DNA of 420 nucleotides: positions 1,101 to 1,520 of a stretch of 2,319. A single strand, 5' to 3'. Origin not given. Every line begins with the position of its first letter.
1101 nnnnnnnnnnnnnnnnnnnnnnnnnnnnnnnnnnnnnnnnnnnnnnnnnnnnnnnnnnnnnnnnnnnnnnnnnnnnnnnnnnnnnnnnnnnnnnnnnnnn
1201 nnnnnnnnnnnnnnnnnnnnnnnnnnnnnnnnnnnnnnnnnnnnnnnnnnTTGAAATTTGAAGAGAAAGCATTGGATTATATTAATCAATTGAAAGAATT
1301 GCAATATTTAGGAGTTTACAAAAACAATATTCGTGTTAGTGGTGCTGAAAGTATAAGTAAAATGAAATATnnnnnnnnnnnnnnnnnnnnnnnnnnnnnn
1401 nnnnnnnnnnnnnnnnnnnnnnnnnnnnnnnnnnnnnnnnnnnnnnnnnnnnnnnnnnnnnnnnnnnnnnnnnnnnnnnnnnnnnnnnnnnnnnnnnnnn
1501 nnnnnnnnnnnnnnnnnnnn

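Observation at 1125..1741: LRR gene copy that is both 5'-truncated and frameshifted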

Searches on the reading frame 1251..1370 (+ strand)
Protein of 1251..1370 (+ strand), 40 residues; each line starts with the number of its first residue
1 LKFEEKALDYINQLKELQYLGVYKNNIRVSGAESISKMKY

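Call 57: find_encoding_contigs(protein=window:1251-1370:+, flank=10000)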
Protein seq(40 aa) (40 aa): no gene with exactly this product is on record in the collection.
